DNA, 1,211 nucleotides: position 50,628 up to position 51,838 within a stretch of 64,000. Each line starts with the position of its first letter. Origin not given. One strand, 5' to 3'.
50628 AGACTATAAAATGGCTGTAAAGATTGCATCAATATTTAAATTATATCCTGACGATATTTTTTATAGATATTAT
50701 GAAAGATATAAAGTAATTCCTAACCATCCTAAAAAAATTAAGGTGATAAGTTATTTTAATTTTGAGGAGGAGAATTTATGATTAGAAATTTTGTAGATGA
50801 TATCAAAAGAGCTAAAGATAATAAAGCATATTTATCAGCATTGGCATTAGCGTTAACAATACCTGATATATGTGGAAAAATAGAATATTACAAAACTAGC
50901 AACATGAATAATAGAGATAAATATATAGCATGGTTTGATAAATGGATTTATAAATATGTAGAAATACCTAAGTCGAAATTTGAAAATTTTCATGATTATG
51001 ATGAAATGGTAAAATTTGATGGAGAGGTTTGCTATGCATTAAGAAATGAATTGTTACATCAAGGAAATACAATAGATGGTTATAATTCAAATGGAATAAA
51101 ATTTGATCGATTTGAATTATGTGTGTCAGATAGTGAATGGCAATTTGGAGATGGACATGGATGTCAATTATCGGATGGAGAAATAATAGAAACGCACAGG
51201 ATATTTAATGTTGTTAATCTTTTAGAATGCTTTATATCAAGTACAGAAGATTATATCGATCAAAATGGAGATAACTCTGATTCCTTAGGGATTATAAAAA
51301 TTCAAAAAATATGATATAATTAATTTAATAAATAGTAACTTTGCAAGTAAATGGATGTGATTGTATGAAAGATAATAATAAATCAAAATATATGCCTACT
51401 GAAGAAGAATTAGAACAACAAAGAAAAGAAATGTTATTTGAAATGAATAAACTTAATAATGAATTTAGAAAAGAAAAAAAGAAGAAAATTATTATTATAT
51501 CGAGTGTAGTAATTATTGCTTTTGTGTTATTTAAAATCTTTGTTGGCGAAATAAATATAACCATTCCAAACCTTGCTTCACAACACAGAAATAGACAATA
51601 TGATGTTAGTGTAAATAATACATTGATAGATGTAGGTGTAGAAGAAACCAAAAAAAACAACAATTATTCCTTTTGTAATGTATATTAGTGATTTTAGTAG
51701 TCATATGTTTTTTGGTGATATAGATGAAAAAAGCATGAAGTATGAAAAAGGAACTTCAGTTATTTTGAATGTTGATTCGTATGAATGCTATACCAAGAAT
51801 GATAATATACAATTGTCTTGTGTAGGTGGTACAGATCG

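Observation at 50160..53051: One ssb 5' half followed by two tandem, divergent ssb 3' halves separated by cargo cassettes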

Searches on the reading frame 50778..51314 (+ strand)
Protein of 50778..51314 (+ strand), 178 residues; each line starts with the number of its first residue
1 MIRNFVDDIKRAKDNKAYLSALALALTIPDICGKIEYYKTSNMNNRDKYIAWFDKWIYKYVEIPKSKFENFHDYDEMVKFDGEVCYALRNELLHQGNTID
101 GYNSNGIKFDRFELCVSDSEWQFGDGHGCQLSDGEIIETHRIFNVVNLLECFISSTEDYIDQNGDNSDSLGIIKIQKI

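Call 3: search_protein_families(library=pfam, proteins=[window:50778-51314:+], max_evalue=0.1)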
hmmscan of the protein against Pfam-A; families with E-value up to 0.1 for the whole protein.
window:50778-51314:+ (178 aa): 0 families

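Call 17: find_encoding_contigs(protein=window:50778-51314:+, flank=10000, max_places=10)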
Protein window:50778-51314:+ (178 aa): 3 contigs read that carry it; 2 places shown.
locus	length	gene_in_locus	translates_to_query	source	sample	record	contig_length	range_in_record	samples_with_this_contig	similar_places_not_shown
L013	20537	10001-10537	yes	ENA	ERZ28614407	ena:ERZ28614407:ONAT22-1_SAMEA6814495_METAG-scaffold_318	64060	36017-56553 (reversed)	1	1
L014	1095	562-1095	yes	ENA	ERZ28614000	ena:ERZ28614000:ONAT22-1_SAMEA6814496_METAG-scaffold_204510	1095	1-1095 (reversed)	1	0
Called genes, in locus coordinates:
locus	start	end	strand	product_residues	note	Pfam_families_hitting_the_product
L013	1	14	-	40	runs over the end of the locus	-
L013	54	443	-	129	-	PF00239:Resolvase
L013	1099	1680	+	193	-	-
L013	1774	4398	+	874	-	PF00690:Cation_ATPase_N, PF00122:E1-E2_ATPase, PF08282:Hydrolase_3 (faint), PF13246:Cation_ATPase, PF00702:Hydrolase, PF00689:Cation_ATPase_C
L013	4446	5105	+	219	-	PF09335:VTT_dom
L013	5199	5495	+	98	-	PF12840:HTH_20 (weak), PF01022:HTH_5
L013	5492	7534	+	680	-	PF00403:HMA (weak), PF00122:E1-E2_ATPase, PF00702:Hydrolase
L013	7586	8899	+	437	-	PF19295:SufBD_N, PF01458:SUFBD_core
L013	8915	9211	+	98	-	-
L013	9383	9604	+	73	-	PF00436:SSB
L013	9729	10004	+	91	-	PF01381:HTH_3, PF12844:HTH_19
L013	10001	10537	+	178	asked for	-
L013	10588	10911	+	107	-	PF09716:ETRAMP (weak)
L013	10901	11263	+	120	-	-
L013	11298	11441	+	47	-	-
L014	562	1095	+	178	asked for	?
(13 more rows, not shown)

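Call 52: search_protein_families(library=phrogs, proteins=[window:50778-51314:+], max_evalue=0.01)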
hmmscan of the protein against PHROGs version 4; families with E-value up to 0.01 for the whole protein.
window:50778-51314:+ (178 aa): 1 family
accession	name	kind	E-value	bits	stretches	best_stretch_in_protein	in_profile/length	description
phrog_18591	-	unknown function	1e-17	65.3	1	1-122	2-108/168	-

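Call 63: search_protein_families(library=ncbifam, proteins=[window:50778-51314:+], max_evalue=0.01)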
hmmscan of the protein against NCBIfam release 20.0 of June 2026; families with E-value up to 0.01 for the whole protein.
window:50778-51314:+ (178 aa): 0 families

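Call 64: search_protein_families(library=padloc, proteins=[window:50778-51314:+], max_evalue=0.01)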
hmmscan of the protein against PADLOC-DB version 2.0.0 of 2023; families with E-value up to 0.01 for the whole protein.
window:50778-51314:+ (178 aa): 0 families

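Call 80: search_protein_representatives(protein=window:50778-51314:+)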
Query: 178 residues. Proteins with E-value up to 0.001 (for the whole library): 1043; up to 1e-10: 163; up to 1e-30: 2. The best 150 are listed.
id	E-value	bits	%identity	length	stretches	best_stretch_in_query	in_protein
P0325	5.0e-67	241.4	60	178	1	1-178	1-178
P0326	9.2e-40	152.5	47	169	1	1-175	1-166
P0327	2.8e-29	118.4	62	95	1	1-94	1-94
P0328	3.0e-29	118.3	60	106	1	89-178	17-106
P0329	4.4e-28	114.4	41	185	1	1-167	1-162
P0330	2.2e-27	112.2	50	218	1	4-133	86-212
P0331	8.2e-26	107.1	41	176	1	1-169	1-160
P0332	5.6e-25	104.3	40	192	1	1-162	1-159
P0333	5.9e-24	101.0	41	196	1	6-167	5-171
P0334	2.6e-23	98.9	41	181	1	4-163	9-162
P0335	4.7e-21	91.6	74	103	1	1-73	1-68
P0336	6.3e-21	91.1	38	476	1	2-142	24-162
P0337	9.0e-21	90.6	48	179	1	6-122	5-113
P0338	1.3e-20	90.1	40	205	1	2-166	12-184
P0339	2.2e-20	89.3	40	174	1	5-166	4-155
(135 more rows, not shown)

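Call 87: predict_structure(alignment_id=A4)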
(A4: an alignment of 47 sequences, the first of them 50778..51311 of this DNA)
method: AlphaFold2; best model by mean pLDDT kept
length: 178 residues; sequences in the alignment: 47
mean_pLDDT: 88.6   pTM: 0.85
mean pLDDT of the five models: 88.6, 87.5, 86.7, 86.7, 85.3
residues with pLDDT >= 90: 110; 70-90: 54; 50-70: 14; < 50: 0
segments of 3 or more residues with pLDDT < 50: none
pLDDT, mean of each block of 10 residues (from residue 1): 95 98 98 95 96 96 80 80 94 76 77 88 80 90 94 97 86 74
secondary structure, 60 per line:
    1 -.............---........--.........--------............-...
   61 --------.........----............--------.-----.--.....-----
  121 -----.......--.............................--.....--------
elements in order: H2-14 H18-25 H28-36 H45-56 H69-77 H82-93 E111-115 E126-132 E135-144 H145-163 H166-170

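Call 90: fold_search(model_id=the predicted structure, library=pdb)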
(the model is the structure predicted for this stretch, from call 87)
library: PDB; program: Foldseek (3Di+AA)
matches with E <= 10: 127; with E <= 0.001: 0
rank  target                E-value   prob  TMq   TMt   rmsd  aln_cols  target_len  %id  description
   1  9bj7_G                1.2e+00  0.28  0.34  0.37  11.3       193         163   11  Crystal structure of the N-terminal truncated AbiV (residues 24-201) (released 2025-08-13)
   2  9bj7_A                1.2e+00  0.30  0.37  0.40  10.9       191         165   12  Crystal structure of the N-terminal truncated AbiV (residues 24-201) (released 2025-08-13)
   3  3k03_B                1.7e+00  0.15  0.20  0.33  11.8        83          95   17  Crystal Structure of CNG mimicking NaK mutant, NaK-DTPP, K+ complex (released 2011-01-12)
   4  6mxe_A                1.8e+00  0.06  0.14  0.15  13.5       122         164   12  Crystal structure of human STING (G230A, H232R, R293Q) in complex with Compound 18 (released 2018-12-19)
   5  9bj7_C                1.9e+00  0.21  0.37  0.39  11.5       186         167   14  Crystal structure of the N-terminal truncated AbiV (residues 24-201) (released 2025-08-13)
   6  2hsb                  2.2e+00  0.20  0.33  0.43   8.7       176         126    9  Crystal structure of a hepn domain containing protein (af_0298) from archaeoglobus fulgidus at 1.95 A resolution (released 2006-08-15)
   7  6fiz_I                2.3e+00  0.13  0.20  0.33  11.7        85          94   19  Crystal Structure of CNG mimicking NaK-EAPP mutant (T67A) cocrystallized with K+ (released 2019-03-06)
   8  4ro2_B                2.3e+00  0.10  0.18  0.30  11.9        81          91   14  Crystal Structure of CNG mimicking NaK-ETPP mutant cocrystallized with Methylammonium (released 2015-07-01)
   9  9bj7_L                2.5e+00  0.25  0.38  0.43  10.0       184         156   10  Crystal structure of the N-terminal truncated AbiV (residues 24-201) (released 2025-08-13)
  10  7pa0_A                2.5e+00  0.13  0.19  0.34  11.8        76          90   17  NaK C-DI F92A mutant with Rb+ and K+ (released 2022-08-10)
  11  3k06_B                2.5e+00  0.13  0.20  0.33  11.7        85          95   16  Crystal Structure of CNG mimicking NaK mutant, NaK-NTPP, K+ complex (released 2011-01-12)
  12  7oq1_B                2.6e+00  0.10  0.19  0.31  11.4        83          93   14  NaK S-ELM mutant with Na+ and K+ (released 2022-06-22)
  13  4f9e                  2.6e+00  0.06  0.15  0.15  13.8       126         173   11  Cyclic di-GMP Sensing via the Innate Immune Signaling Protein STING (released 2012-07-25)
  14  6fiz_A                2.9e+00  0.12  0.19  0.33  11.8        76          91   16  Crystal Structure of CNG mimicking NaK-EAPP mutant (T67A) cocrystallized with K+ (released 2019-03-06)
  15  8ayq_D                2.9e+00  0.11  0.20  0.34  11.8        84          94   17  NaK C-DI mutant with Rb+ and Ca2+ (released 2023-02-22)
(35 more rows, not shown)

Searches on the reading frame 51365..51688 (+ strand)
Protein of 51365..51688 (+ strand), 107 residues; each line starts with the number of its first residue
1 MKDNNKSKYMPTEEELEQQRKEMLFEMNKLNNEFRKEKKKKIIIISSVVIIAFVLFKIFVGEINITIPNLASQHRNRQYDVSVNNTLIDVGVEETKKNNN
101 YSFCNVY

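Call 3: search_protein_families(library=pfam, proteins=[window:51365-51688:+], max_evalue=0.1)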
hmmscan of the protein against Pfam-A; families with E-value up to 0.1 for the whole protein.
window:51365-51688:+ (107 aa): 2 families
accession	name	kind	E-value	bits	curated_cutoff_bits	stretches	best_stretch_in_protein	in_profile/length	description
PF09716.15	ETRAMP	-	1.5e-05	25.3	29.1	1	9-61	27-72/81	Malarial early transcribed membrane protein (ETRAMP)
PF07698.17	7TM-7TMR_HD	-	0.031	14.7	29.4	1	24-64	19-57/190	7TM receptor with intracellular HD hydrolase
